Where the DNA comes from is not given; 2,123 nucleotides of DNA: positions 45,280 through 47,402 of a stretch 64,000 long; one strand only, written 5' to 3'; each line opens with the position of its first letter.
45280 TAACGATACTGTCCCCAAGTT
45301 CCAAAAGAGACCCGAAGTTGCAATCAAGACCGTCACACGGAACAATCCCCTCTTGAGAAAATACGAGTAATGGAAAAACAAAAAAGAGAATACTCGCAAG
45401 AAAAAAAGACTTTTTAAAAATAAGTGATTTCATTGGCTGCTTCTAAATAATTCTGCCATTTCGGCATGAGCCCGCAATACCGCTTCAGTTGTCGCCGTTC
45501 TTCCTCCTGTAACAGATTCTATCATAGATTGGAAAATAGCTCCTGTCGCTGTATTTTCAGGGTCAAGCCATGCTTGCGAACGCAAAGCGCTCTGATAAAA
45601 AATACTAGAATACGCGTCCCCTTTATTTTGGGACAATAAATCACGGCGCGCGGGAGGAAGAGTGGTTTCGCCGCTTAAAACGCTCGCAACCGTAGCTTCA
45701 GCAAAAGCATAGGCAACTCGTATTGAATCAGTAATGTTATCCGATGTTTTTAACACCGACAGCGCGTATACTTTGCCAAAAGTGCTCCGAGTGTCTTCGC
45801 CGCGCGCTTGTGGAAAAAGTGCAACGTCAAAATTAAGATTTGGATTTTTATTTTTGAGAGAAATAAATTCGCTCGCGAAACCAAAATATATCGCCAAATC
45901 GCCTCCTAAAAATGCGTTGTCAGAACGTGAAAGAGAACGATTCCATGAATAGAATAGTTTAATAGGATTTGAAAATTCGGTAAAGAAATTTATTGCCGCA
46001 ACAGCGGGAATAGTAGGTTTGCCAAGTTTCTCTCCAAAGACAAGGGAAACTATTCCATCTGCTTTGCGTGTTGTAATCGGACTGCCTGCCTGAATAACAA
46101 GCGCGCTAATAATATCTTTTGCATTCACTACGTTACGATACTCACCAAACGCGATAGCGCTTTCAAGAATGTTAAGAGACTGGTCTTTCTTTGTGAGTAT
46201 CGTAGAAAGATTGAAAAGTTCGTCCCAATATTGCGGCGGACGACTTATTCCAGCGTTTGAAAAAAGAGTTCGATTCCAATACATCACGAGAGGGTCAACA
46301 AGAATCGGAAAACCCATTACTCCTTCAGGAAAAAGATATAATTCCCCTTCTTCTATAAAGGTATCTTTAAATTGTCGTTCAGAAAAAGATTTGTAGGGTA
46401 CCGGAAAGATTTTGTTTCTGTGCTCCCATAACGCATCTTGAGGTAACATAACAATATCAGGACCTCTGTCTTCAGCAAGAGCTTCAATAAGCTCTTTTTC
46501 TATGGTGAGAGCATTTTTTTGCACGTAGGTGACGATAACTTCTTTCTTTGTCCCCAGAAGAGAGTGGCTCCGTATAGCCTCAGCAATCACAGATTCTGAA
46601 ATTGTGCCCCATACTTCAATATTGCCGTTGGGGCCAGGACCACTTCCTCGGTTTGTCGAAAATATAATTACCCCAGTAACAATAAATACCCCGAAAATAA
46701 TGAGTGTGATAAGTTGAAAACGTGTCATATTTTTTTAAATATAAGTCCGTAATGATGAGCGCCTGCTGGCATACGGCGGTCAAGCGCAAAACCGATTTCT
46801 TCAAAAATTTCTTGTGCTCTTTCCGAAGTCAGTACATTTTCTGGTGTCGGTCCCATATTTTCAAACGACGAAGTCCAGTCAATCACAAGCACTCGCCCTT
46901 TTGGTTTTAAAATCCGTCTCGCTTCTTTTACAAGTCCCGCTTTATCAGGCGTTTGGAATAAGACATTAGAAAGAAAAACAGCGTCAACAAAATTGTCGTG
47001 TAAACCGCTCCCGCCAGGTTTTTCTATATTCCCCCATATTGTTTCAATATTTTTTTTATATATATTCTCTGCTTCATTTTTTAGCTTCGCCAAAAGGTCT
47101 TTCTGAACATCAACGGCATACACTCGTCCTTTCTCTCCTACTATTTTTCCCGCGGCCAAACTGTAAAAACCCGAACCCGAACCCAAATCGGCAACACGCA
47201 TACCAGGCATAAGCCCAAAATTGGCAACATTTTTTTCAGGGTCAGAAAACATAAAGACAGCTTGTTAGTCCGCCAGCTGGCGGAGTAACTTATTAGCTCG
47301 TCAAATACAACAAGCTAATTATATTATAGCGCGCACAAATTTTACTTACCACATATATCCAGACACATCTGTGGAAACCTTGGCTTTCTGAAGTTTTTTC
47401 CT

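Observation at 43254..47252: Tandem array of six VirB2/TrbC-like pilin paralogs, co-oriented with a membrane-anchored solute-binding-like protein and a SAM methyltransferase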

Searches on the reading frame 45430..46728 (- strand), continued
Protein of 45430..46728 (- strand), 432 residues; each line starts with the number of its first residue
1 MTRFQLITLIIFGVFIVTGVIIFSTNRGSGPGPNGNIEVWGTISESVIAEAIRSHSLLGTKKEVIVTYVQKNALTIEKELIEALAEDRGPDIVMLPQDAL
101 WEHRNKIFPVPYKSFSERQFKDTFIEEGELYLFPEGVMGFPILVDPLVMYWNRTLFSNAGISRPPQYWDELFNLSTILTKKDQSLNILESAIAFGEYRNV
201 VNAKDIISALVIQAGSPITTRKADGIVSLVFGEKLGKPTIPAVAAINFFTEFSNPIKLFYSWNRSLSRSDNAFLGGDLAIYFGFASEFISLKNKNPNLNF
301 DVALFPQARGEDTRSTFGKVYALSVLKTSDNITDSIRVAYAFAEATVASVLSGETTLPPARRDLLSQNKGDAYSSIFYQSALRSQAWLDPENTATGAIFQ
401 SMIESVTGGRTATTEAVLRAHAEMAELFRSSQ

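Call 23: find_encoding_contigs(protein=P0012, flank=10000, max_places=1)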
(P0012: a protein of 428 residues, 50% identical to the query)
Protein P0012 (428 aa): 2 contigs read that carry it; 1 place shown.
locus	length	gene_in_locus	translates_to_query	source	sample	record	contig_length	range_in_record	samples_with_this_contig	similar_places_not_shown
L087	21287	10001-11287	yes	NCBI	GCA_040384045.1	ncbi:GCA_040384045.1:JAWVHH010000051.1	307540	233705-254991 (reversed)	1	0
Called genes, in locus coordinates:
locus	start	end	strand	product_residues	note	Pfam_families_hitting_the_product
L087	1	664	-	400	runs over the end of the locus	PF03129:HGTP_anticodon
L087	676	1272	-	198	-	PF10502:Peptidase_S26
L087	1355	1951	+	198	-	PF01195:Pept_tRNA_hydro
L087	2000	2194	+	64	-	-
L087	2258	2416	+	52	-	-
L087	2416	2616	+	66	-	-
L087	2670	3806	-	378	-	PF23459:S1_RRP5 (faint), PF21543:CvfB_2nd (faint), PF21710:Spt6_S1 (faint), PF00575:S1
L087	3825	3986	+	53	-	-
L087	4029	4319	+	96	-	-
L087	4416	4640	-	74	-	-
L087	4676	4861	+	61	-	PF17782:WHD_DprA (weak)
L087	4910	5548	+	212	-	PF13483:Lactamase_B_3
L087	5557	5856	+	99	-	-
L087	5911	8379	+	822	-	PF00521:DNA_topoisoIV, PF03989:DNA_gyraseA_C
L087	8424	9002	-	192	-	-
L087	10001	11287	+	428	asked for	PF01547:SBP_bac_1 (weak), PF13416:SBP_bac_8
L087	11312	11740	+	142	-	PF18895:T4SS_pilin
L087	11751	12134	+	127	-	PF18895:T4SS_pilin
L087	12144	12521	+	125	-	PF18895:T4SS_pilin (weak)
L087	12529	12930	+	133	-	PF18895:T4SS_pilin (weak)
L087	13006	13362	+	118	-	PF18895:T4SS_pilin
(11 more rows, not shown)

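Call 40: predict_structure(alignment_id=A2)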
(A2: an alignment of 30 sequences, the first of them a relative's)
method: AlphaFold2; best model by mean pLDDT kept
length: 432 residues; sequences in the alignment: 30
mean_pLDDT: 89.3   pTM: 0.84
mean pLDDT of the five models: 89.3, 88.2, 87.8, 87.4, 85.7
residues with pLDDT >= 90: 288; 70-90: 122; 50-70: 17; < 50: 5
segments of 3 or more residues with pLDDT < 50: 27-31
pLDDT, mean of each block of 10 residues (from residue 1): 81 87 55 76 93 86 87 90 89 91 91 89 89 92 97 96 94 95 92 94 96 87 79 62 92 92 93 97 96 95 93 90 94 93 93 93 83 91 90 93 93 91 89 74
secondary structure, 60 per line:
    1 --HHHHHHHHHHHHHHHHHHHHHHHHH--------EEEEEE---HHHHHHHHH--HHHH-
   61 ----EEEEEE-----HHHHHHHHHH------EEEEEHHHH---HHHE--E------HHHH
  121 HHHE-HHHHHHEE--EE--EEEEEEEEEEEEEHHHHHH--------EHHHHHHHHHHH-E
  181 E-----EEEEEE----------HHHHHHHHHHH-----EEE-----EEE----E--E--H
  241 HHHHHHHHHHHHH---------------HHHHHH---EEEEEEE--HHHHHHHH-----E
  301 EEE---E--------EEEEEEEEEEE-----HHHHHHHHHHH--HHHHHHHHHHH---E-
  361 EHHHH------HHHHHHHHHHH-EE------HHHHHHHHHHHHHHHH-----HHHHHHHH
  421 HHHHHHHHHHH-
elements in order: H3-27 E36-41 H45-53 H56-59 E65-70 H76-85 E92-96 H97-100 H117-123 H126-131 E140-152 H153-158 H168-178 E187-192 H203-213 E219-221 E227-229 H240-253 H269-274 E278-284 H287-294 E300-303 E316-326 H332-342 H345-355 H362-365 H372-382 H392-407 H413-431
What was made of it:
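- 45430..46728 (-): Membrane-anchored family-1 (MalE-like, oligosaccharide-type) solute-binding protein of 432 aa. It has an N-terminal TM helix and no lipobox. It is an orphan: no ABC permease or ATPase gene lies nearby. The AlphaFold2 model has pLDDT 89.3, with helix 3-27 followed by the SBP fold (call 40).
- On Family-1 extracellular solute-binding protein (PF01547/PF13416): The model has pLDDT 89.3 (call 40).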

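Call 44: fold_search(model_id=the predicted structure, library=pdb)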
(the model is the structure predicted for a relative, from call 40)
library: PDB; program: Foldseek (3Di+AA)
matches with E <= 10: 1489; with E <= 0.001: 1086
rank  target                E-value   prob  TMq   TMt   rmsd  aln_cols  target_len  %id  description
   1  4qsd_A                4.5e-22  1.00  0.65  0.72   5.3       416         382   17  Crystal structure of atu4361 sugar transporter from Agrobacterium Fabrum C58, target efi-510558, with bound sucrose (released 2014-08-06)
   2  4r9g_A                7.1e-22  1.00  0.67  0.72   5.5       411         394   16  CpMnBP1 with Mannotriose Bound (released 2014-10-29)
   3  2zyo_A                1.1e-21  1.00  0.72  0.80   3.7       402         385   18  Crystal structure of cyclo/maltodextrin-binding protein complexed with maltotetraose (released 2009-03-31)
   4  5ci5_B                1.1e-21  1.00  0.68  0.74   4.8       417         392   16  Crystal Structure of an ABC transporter Solute Binding Protein from Thermotoga Lettingae TMO (Tlet_1705, TARGET EFI-51 (released 2015-07-22)
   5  3w15_C                1.7e-21  1.00  0.69  0.76   7.7       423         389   15  Structure of peroxisomal targeting signal 2 (PTS2) of Saccharomyces cerevisiae 3-ketoacyl-CoA thiolase in complex with (released 2013-07-03)
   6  3iov_A                2.8e-21  1.00  0.71  0.75   3.6       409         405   15  Huntingtin amino-terminal region with 17 Gln residues - crystal C99 (released 2009-09-29)
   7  7t31_A                3.0e-21  1.00  0.70  0.63   3.9       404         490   16  X-ray Structure of Clostridiodies difficile PilW (released 2022-10-19)
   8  4rjz                  3.3e-21  1.00  0.68  0.76   4.2       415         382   17  Crystal structure of ATU4361 sugar transporter from Agrobacterium fabrum C58, target EFI-510558, an open conformation (released 2014-11-05)
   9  4r9f_A                3.3e-21  1.00  0.64  0.69   5.9       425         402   16  CpMnBP1 with Mannobiose Bound (released 2014-10-29)
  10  28qm_A                3.5e-21  1.00  0.69  0.78   4.2       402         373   15  MBP bound to distal DARPin (AHIR dodecamer scaffold system) (released 2026-02-25)
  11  4qrz_A                4.9e-21  1.00  0.67  0.74   4.9       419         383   18  Crystal structure of sugar transporter atu4361 from agrobacterium fabrum c58, target efi-510558, with bound maltotrios (released 2014-07-16)
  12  5ci5_A                4.9e-21  1.00  0.65  0.70   5.4       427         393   17  Crystal Structure of an ABC transporter Solute Binding Protein from Thermotoga Lettingae TMO (Tlet_1705, TARGET EFI-51 (released 2015-07-22)
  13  7t31_C                5.5e-21  1.00  0.70  0.62   3.9       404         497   16  X-ray Structure of Clostridiodies difficile PilW (released 2022-10-19)
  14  6kea_B                8.3e-21  1.00  0.69  0.53   4.1       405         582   16  crystal structure of MBP-tagged REV7-IpaB complex (released 2019-09-11)
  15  7t31_D                8.8e-21  1.00  0.70  0.63   3.9       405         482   16  X-ray Structure of Clostridiodies difficile PilW (released 2022-10-19)
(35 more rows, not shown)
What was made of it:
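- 45430..46728 (-): Foldseek's best matches are sugar and oligosaccharide SBPs at E about 1e-22 (call 44).
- On Family-1 extracellular solute-binding protein (PF01547/PF13416): Foldseek gives E about 1e-22 to sugar SBPs (call 44).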

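Call 53: search_protein_families(library=pfam, proteins=[L007:9747-16259:+, L007:8105-8959:+, L029:12564-13376:+, L055:12770-13486:+, L067:13576-14313:+], max_evalue=0.001)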
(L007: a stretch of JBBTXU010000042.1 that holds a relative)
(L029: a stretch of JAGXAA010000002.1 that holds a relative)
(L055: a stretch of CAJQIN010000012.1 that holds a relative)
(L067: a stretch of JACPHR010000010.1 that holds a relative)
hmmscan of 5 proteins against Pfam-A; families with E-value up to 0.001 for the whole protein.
L007:9747-16259:+ (2170 aa): 7 families
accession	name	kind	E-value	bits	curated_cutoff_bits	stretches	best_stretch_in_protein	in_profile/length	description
PF05345.18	He_PIG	-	2.7e-79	262.2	24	7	1901-1986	1-96/96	Putative Ig domain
PF17963.7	Big_9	-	6e-57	191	23.6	7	1899-1984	1-89/89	Bacterial Ig domain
PF17892.7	Cadherin_5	-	3.7e-31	107.3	26.5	4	1898-1985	1-97/98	Cadherin-like domain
PF17803.7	Cadherin_4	-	3.3e-25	88.8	25.1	3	1710-1759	2-54/71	Bacterial cadherin-like domain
PF18911.6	PKD_4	-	3.2e-14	53.2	27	1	952-1034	1-81/85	PKD domain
PF00801.26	PKD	-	5.2e-11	42.8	23.5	1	957-1038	2-80/80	PKD domain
PF00041.27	fn3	-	2.1e-05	25.1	25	0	523-586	2-62/84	Fibronectin type III domain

L007:8105-8959:+ (284 aa): 1 family
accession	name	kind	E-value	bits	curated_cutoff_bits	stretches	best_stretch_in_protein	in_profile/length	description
PF18895.5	T4SS_pilin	-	3e-05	24.5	26.6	1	209-271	10-71/71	Type IV secretion system pilin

L029:12564-13376:+ (270 aa): 1 family
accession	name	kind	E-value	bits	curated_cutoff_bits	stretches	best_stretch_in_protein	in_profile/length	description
PF18895.5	T4SS_pilin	-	0.00029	21.3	26.6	1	140-186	23-70/71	Type IV secretion system pilin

L055:12770-13486:+ (238 aa): 1 family
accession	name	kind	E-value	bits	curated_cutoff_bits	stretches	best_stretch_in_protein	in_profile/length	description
PF18895.5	T4SS_pilin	-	2.1e-09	37.8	26.6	1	33-95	10-71/71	Type IV secretion system pilin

L067:13576-14313:+ (245 aa): 1 family
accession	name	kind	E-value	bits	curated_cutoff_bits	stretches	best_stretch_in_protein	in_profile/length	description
PF18895.5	T4SS_pilin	-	3.9e-15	56.1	26.6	2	164-214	23-71/71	Type IV secretion system pilin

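Call 56: search_solved_structures(query=A2, max_evalue=0.001, show_alignments=1)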
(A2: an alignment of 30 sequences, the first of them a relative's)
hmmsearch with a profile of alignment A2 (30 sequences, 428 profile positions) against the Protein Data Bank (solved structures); distinct sequences matched with E-value up to 0.001: 305 (the best 60 are shown).
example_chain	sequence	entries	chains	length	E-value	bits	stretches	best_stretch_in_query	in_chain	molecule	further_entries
4r9f_A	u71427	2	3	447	9.9e-17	63.9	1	11-181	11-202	MBP1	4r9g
4qrz_A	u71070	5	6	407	2.7e-12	49.3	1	58-183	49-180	ABC-TYPE SUGAR TRANSPORTER | ABC transporter, substrate binding protein (Sugar)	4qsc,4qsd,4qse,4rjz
1eu8_A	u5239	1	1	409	2.8e-10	42.7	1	69-185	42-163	TREHALOSE/MALTOSE BINDING PROTEIN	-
8jbg_B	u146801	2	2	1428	8.5e-10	41.1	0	51-183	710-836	Neuromedin-K receptor (NK3R-pFastbac1) | NK3R-pFastbac1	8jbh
9vus_A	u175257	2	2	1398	1.3e-09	40.4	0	52-183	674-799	Soluble cytochrome b562,2-oxoglutarate receptor 1,Soluble cytochrome b562,2-oxoglutarate r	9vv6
5u2p_A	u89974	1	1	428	4.2e-09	38.8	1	35-360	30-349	Sugar ABC transporter substrate-binding protein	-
5ci5_A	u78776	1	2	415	1.5e-08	37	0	137-180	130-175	Extracellular solute-binding protein family 1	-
5ysb_A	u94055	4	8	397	1.9e-08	36.7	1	34-182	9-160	Lin1841 protein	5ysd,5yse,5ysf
1urg_A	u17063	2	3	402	4.2e-08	35.5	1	261-421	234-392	MALTOSE-BINDING PROTEIN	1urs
8art_A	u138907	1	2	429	7.6e-08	34.7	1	35-180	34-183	Putative secreted maltose-binding protein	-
9p0x_T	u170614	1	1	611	8.6e-08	34.5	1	4-183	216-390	Tissue factor,Maltose/maltodextrin-binding periplasmic protein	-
1elj_A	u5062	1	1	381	1.1e-07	34.1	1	34-175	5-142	MALTODEXTRIN-BINDING PROTEIN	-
1urd_A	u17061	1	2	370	1.2e-07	34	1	261-421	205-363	MALTOSE-BINDING PROTEIN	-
3uor_A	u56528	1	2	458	5.2e-07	31.9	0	131-180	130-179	ABC transporter sugar binding protein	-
6jaz_A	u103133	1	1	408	5.6e-07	31.8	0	135-178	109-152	ABC transporter, periplasmic substrate-binding protein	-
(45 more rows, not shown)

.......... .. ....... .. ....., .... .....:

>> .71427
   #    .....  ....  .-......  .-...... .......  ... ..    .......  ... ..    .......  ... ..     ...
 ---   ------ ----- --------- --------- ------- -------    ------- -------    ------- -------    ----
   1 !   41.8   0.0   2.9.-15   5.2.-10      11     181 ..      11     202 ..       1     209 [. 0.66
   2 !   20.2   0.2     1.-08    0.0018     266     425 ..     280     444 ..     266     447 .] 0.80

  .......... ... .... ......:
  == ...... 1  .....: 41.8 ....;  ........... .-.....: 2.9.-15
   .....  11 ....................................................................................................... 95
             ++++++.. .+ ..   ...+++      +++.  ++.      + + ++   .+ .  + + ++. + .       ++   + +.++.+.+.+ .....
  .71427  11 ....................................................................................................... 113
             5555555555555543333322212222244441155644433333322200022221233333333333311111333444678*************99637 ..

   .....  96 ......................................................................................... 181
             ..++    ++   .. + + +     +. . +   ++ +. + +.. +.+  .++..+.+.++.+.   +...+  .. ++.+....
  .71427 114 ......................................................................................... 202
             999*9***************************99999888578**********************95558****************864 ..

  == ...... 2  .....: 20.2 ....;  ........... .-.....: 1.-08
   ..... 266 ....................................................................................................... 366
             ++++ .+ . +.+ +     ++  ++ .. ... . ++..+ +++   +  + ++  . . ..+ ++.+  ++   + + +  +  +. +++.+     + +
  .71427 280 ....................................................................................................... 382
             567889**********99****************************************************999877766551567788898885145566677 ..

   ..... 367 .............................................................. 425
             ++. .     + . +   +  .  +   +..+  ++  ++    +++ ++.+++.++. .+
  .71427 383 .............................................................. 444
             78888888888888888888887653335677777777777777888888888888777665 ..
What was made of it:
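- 45430..46728 (-): The best sequence-profile hit is the mannooligosaccharide-binding protein 4r9f at E=1e-16 (call 56).
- On Family-1 extracellular solute-binding protein (PF01547/PF13416): The profile gives E=1e-16 to 4r9f (call 56).
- It has a sugar-SBP fold (calls 44, 56).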

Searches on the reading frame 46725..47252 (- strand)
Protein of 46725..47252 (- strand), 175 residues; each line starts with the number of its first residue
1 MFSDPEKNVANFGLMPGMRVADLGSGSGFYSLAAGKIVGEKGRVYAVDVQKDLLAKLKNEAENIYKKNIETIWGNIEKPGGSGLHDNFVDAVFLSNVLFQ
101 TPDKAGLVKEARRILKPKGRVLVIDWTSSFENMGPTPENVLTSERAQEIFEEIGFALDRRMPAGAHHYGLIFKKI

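Call 3: search_protein_families(library=pfam, proteins=[window:46725-47252:-], max_evalue=1)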
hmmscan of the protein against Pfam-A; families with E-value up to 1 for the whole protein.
window:46725-47252:- (175 aa): 21 families
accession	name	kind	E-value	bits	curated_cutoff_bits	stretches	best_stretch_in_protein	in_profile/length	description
PF13847.12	Methyltransf_31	-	8.1e-18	64.9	27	1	16-151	3-142/145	Methyltransferase domain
PF08241.18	Methyltransf_11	-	3e-14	53.8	21.2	1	22-122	2-94/95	Methyltransferase domain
PF13649.12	Methyltransf_25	-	1.9e-12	48.2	27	1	20-119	1-97/97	Methyltransferase domain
PF01209.24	Ubie_methyltran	-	2.5e-12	47.1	20.1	1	15-127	46-155/233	ubiE/COQ5 methyltransferase family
PF01135.25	PCMT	-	3.2e-07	30.8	20.3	1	13-74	70-131/210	Protein-L-isoaspartate(D-aspartate) O-methyltransferase (PCMT)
PF08242.18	Methyltransf_12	-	6.4e-07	30.5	30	1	22-121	2-98/98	Methyltransferase domain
PF01269.23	Fibrillarin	-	1.7e-06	27.8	27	1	7-144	62-194/227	Fibrillarin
PF13489.12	Methyltransf_23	-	3.5e-06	27.3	27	1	8-137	12-124/164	Methyltransferase domain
PF01728.25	FtsJ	-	9.8e-06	26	24.1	1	11-76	15-75/181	FtsJ-like methyltransferase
PF05175.20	MTS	-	0.00018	21.6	23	1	18-124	33-139/170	Methyltransferase small domain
PF08704.16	GCD14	-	0.00025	21.2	26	1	11-119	35-139/247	tRNA methyltransferase complex GCD14 subunit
PF06325.19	PrmA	-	0.00092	19.2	22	1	17-121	162-256/296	Ribosomal protein L11 methyltransferase (PrmA)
PF13679.12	Methyltransf_32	-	0.0067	16.8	27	1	18-78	27-91/143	Methyltransferase domain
PF00891.24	Methyltransf_2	-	0.018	14.8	22.3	1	88-132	127-173/210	O-methyltransferase domain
PF10294.15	Methyltransf_16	-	0.074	13.2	21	1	17-123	47-155/174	Lysine methyltransferase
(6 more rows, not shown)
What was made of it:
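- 46725..47252 (-): Class I SAM-dependent methyltransferase of 175 aa, cytoplasmic, substrate unknown. It overlaps the SBP gene by 4 bp. Methyltransf_31 at 64.9 bits and Methyltransf_11 at 53.8 bits (call 3).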

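Call 4: search_protein_families(library=ncbifam, proteins=[window:46725-47252:-], max_evalue=1)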
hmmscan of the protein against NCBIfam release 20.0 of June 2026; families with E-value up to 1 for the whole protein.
window:46725-47252:- (175 aa): 51 families (the best 25 are shown)
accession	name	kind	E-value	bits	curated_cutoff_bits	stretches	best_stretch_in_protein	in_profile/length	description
NF008823.0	PRK11873.1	subfamily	4e-22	79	263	1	13-127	74-185/272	arsenite methyltransferase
NF041537.1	ArsM_AhpD_UU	exception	2.9e-17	62.5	510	1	14-126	74-183/345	arsenite methyltransferase/AhpD domain selenoprotein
NF047649.1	MTase_UXPK_star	exception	1.5e-16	60.3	460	1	14-126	75-184/283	methyltransferase/UXPK-star double selenoprotein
NF041536.1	ArsM_DUF2284_UU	exception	8.1e-16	57.4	575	1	16-126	76-183/459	arsenite methyltransferase/DUF2284 domain selenoprotein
NF001240.0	PRK00216.1-1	equivalog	1.7e-11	43.7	378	1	11-128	58-173/251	bifunctional demethylmenaquinone methyltransferase/2-methoxy-6-polyprenyl-1,4-benzoquinol methylase UbiE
NF001243.0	PRK00216.1-4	equivalog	4.2e-11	42.6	235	1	12-125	43-153/237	demethylmenaquinone methyltransferase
NF052510.1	methyltran_MpqE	exception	1.2e-10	41.1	335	1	10-129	40-157/234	methyl-plastoquinone biosynthesis methyltransferase MpqE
TIGR02752.1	MenG_heptapren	equivalog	1.9e-10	40.7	419.85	1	15-126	44-152/231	demethylmenaquinone methyltransferase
NF045667.1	MTase_DVU1556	equivalog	3.8e-10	39.6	155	1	9-156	15-161/213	DVU_1556 family methyltransferase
TIGR02469.1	CbiT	equivalog_domain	4.4e-10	39.9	78.3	1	11-123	14-120/124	precorrin-6Y C5,15-methyltransferase (decarboxylating) subunit CbiT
NF040538.1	methyl_ArsM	equivalog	1.5e-09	37.5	500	2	17-63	62-108/356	arsinothricin biosynthesis methyltransferase ArsM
NF001244.0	PRK00216.1-5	equivalog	8.2e-09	35.1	216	1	10-129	42-159/236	bifunctional demethylmenaquinone methyltransferase/2-methoxy-6-polyprenyl-1,4-benzoquinol methylase UbiE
TIGR01934.1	MenG_MenH_UbiE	subfamily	9.2e-09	34.9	158.35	1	12-128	35-146/223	ubiquinone/menaquinone biosynthesis methyltransferase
NF043040.1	corrin_prot_MT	hypoth_equivalog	7.3e-08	32.1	180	1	10-126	35-150/216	corrinoid protein-associated methyltransferase CpaM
NF001556.0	PRK00377.1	equivalog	1.2e-07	31.7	238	1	14-76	38-101/198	cobalt-precorrin-6Y C(15)-methyltransferase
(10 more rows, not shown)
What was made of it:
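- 46725..47252 (-): It scores far below the cut-off of every specific NCBIfam model (call 4).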
